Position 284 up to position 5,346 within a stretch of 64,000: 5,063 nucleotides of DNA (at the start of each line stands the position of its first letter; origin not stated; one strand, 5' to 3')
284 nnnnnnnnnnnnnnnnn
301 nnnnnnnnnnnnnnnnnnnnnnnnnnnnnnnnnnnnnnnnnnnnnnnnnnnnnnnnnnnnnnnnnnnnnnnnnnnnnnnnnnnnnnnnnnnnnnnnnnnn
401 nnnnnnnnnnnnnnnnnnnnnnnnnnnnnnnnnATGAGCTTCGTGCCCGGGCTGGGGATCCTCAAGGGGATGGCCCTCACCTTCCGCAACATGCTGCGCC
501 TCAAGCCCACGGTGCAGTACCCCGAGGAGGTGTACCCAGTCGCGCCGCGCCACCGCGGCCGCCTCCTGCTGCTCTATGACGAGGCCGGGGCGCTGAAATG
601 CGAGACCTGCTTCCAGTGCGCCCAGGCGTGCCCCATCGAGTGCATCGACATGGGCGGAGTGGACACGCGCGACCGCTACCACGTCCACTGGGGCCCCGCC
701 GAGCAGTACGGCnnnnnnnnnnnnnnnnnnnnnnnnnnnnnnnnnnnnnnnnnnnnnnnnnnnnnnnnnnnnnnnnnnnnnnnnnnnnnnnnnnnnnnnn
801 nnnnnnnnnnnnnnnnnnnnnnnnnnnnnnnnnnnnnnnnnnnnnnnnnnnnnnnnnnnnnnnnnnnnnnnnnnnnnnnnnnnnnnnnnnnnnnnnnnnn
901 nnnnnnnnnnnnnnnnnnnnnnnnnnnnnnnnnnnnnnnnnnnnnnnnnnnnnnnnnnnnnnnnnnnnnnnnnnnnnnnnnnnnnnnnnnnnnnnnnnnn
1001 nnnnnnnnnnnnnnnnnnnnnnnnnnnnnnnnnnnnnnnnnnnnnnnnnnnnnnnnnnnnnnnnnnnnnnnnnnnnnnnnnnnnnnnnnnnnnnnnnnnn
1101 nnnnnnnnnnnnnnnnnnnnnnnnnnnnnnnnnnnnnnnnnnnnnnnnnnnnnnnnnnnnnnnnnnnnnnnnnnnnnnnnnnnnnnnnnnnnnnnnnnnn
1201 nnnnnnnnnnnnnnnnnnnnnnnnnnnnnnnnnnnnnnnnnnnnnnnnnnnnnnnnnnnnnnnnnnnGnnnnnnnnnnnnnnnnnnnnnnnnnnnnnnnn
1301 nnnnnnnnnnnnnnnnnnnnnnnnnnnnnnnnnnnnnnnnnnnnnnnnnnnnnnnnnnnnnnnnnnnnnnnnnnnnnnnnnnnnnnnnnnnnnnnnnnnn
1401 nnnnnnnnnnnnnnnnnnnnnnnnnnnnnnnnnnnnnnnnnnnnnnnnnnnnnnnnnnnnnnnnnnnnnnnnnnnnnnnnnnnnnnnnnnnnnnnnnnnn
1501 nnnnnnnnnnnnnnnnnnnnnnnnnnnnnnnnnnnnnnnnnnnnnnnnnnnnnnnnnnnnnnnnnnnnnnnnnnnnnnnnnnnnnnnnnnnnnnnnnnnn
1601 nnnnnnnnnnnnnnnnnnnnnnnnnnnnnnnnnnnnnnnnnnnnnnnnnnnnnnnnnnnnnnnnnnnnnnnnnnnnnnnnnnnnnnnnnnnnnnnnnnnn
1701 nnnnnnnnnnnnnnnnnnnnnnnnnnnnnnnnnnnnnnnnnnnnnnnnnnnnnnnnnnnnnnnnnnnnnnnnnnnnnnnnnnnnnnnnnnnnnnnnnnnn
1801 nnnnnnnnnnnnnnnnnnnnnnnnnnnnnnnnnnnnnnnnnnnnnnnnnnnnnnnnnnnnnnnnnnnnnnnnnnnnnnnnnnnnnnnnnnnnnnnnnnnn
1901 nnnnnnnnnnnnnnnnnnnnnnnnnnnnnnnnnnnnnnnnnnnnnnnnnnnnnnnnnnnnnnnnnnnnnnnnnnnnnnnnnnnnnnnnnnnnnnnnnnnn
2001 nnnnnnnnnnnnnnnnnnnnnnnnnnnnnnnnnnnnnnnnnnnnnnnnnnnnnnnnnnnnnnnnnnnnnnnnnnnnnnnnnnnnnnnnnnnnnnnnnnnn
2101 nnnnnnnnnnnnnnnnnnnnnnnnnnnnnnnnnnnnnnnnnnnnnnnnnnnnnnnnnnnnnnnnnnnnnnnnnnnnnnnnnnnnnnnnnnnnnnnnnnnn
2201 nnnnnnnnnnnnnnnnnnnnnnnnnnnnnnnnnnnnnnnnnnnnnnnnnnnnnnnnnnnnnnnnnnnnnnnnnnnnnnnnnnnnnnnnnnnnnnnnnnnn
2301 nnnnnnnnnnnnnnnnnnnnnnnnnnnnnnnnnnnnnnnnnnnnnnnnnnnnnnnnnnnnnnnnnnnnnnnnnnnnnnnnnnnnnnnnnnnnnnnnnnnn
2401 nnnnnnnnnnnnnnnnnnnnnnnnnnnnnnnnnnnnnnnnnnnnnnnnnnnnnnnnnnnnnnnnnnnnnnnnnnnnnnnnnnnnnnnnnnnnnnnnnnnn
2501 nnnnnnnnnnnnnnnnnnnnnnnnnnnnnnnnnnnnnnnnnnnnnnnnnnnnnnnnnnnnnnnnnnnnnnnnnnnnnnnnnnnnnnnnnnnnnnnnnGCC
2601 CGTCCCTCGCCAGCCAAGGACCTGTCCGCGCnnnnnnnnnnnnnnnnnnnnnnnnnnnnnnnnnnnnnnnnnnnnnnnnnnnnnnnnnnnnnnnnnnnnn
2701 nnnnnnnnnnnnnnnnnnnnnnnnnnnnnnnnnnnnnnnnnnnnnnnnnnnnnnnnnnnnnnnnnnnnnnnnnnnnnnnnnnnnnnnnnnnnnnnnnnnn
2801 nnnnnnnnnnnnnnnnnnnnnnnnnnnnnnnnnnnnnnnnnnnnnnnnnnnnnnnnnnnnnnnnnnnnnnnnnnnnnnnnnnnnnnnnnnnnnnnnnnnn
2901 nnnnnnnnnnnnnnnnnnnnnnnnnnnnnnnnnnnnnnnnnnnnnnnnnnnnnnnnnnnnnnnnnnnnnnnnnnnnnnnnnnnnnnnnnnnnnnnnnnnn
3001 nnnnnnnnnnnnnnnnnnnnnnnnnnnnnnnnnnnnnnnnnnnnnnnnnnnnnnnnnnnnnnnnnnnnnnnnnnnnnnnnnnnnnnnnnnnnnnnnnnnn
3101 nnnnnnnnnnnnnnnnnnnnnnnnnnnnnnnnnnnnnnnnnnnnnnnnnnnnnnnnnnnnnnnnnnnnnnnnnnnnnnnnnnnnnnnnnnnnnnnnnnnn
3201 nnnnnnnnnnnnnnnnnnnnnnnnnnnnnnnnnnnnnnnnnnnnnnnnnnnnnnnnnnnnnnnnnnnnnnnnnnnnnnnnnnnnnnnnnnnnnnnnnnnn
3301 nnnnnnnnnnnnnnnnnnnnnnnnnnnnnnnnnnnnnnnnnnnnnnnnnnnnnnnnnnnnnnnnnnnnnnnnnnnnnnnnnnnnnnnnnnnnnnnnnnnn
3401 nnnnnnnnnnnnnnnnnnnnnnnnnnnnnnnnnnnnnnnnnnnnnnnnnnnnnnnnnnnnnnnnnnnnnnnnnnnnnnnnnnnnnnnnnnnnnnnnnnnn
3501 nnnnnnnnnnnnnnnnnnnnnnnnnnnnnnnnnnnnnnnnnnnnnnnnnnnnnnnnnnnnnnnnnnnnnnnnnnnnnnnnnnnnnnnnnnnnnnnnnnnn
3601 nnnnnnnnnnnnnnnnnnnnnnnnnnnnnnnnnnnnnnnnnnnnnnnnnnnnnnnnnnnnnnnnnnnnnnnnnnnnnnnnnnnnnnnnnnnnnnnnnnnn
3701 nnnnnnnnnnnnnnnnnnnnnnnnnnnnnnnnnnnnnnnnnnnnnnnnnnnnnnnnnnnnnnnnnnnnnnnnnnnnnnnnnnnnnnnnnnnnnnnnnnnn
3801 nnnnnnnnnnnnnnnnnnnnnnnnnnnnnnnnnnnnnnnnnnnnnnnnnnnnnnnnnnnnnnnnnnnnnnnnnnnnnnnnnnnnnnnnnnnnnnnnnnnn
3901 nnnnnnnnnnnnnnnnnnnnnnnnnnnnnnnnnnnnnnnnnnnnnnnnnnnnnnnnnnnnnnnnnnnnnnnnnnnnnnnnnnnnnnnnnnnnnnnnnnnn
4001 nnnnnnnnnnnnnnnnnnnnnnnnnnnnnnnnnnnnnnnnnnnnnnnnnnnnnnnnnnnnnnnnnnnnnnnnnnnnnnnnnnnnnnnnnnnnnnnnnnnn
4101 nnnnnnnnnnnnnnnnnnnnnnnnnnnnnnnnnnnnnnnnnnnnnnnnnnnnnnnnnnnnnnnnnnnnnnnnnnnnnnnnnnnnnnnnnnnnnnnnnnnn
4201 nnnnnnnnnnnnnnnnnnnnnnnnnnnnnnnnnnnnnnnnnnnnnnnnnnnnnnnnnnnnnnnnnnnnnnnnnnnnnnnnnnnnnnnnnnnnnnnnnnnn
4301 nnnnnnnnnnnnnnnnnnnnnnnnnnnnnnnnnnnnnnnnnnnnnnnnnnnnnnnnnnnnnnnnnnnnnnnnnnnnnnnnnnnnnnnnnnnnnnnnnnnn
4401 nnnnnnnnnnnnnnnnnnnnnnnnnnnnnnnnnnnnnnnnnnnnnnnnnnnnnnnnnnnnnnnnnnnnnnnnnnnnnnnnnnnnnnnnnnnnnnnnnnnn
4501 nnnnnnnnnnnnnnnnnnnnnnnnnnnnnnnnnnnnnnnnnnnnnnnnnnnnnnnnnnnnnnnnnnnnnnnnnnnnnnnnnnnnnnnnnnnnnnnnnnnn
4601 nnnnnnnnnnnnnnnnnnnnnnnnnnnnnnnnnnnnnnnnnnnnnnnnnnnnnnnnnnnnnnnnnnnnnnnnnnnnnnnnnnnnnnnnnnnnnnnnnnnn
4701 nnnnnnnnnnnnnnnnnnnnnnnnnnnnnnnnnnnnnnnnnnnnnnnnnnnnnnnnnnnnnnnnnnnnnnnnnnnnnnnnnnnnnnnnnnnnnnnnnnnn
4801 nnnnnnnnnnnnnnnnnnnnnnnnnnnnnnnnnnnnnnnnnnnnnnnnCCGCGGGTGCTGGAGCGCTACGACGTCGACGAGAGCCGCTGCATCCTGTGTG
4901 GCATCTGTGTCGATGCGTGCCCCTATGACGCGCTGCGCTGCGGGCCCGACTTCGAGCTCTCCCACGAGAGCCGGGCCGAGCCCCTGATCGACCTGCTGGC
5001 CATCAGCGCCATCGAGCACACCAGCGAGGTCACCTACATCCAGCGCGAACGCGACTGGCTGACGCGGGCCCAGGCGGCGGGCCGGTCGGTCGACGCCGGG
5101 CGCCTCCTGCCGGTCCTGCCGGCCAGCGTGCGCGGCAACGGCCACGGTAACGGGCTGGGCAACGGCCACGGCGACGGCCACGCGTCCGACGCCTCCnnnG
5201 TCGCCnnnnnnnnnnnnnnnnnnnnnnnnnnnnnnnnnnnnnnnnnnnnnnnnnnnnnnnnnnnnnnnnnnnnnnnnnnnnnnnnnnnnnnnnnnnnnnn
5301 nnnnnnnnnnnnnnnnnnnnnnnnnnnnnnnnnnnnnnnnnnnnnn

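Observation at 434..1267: NuoI-like protein missing its second [4Fe-4S] motif and fused to a NuoE-like [2Fe-2S] domain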

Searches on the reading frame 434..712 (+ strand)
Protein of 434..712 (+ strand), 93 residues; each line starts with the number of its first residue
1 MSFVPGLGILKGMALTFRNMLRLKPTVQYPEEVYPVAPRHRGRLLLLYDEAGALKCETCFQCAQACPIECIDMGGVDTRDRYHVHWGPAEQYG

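Call 14: search_protein_families(library=ncbifam, proteins=[window:434-712:+], max_evalue=0.001)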
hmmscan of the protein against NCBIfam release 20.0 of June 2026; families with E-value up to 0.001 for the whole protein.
seq(93 aa): 14 families
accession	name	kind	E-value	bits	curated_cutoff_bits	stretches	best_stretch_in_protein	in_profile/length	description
NF004536.0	PRK05888.1-1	equivalog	1.2e-16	60.5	212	1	9-80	13-84/180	NADH-quinone oxidoreductase subunit NuoI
NF004537.0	PRK05888.1-3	equivalog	1.2e-15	57.6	163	1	9-83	23-99/204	NADH-quinone oxidoreductase subunit NuoI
TIGR01971.1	NuoI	subfamily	6.4e-14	51.6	113.05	1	12-79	1-67/121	NADH-quinone oxidoreductase, chain I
NF004540.0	PRK05888.2-1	equivalog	8.2e-13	48.1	215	1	8-79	3-69/139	NADH-quinone oxidoreductase subunit NuoI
NF004538.0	PRK05888.1-4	equivalog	1e-12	47.9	135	1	9-74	16-81/162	NADH-quinone oxidoreductase subunit NuoI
NF004539.0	PRK05888.1-5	equivalog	1.2e-10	41.3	225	1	9-74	16-81/162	NADH-quinone oxidoreductase subunit NuoI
NF004545.0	PRK05888.3-1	equivalog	5.8e-08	32.6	229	1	4-78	21-90/154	NADH-quinone oxidoreductase subunit NuoI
NF004544.0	PRK05888.2-6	equivalog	2.1e-07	30.7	457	1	6-73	31-99/220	NADH-quinone oxidoreductase subunit NuoI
NF004542.0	PRK05888.2-3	equivalog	3e-07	30.1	248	1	9-75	36-104/203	NADH-quinone oxidoreductase subunit NuoI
TIGR00403.1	ndhI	equivalog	7.4e-07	28.9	302.35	1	10-69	23-77/183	NAD(P)H-quinone oxidoreductase subunit I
NF004541.0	PRK05888.2-2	equivalog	1.6e-05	24.8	217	1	13-79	24-85/168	NADH-quinone oxidoreductase subunit NuoI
NF009053.0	PRK12387.1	subfamily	0.0003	20.6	204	1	24-78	13-62/180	formate hydrogenlyase complex iron-sulfur subunit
TIGR02486.1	RDH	subfamily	0.0005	20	160.35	1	56-80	207-231/314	reductive dehalogenase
NF040612.1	F420_dehyd_FpoI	exception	0.0007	19.4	180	1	9-73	2-61/135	F420H2 dehydrogenase subunit FpoI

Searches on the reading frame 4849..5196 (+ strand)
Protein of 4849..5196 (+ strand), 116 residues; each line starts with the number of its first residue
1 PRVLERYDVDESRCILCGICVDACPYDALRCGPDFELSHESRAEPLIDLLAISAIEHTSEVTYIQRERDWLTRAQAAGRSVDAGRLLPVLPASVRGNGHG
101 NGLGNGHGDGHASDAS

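Call 14: search_protein_families(library=ncbifam, proteins=[window:4849-5196:+], max_evalue=0.001)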
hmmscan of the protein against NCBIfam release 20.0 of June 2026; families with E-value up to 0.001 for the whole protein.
seq(116 aa): 30 families (the best 25 are shown)
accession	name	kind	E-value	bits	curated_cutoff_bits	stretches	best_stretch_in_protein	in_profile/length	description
NF004539.0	PRK05888.1-5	equivalog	6.6e-12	45.4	225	1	4-47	92-135/162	NADH-quinone oxidoreductase subunit NuoI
TIGR01971.1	NuoI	subfamily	1.4e-11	44.1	113.05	1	3-44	72-113/121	NADH-quinone oxidoreductase, chain I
NF004537.0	PRK05888.1-3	equivalog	2.7e-10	40.1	163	1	2-44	103-145/204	NADH-quinone oxidoreductase subunit NuoI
NF004536.0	PRK05888.1-1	equivalog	8e-09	35.1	212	1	7-44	92-129/180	NADH-quinone oxidoreductase subunit NuoI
NF004538.0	PRK05888.1-4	equivalog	1.9e-08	34.1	135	1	3-52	91-140/162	NADH-quinone oxidoreductase subunit NuoI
NF004540.0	PRK05888.2-1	equivalog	3.9e-07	29.7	215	1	2-49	76-123/139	NADH-quinone oxidoreductase subunit NuoI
NF004542.0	PRK05888.2-3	equivalog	1.1e-06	28.3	248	1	5-43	115-153/203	NADH-quinone oxidoreductase subunit NuoI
NF006221.0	PRK08348.1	subfamily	1.1e-06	28.3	124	1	11-49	74-113/136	NADH-plastoquinone oxidoreductase subunit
TIGR00403.1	ndhI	equivalog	2.4e-06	27.3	302.35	1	4-55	94-145/183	NAD(P)H-quinone oxidoreductase subunit I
NF009053.0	PRK12387.1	subfamily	5.9e-06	26.1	204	1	7-42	68-103/180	formate hydrogenlyase complex iron-sulfur subunit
NF004541.0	PRK05888.2-2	equivalog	6.1e-06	26.2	217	1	9-41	91-123/168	NADH-quinone oxidoreductase subunit NuoI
NF040762.1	Hydr_FeFe_Clost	exception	1.1e-05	24.3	900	1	8-44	183-219/572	ferredoxin hydrogenase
NF042909.1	FMH_DH_FwdF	exception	1.7e-05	24.1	375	1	7-32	50-75/336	tungsten-dependent formylmethanofuran dehydrogenase subunit FwdF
NF004546.0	PRK05888.3-3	equivalog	1.9e-05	24.1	260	1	10-49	105-144/196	NADH-quinone oxidoreductase subunit NuoI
NF058577.1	FdxA_fam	equivalog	3.1e-05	24.1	65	1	5-28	29-52/52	4Fe-4S ferredoxin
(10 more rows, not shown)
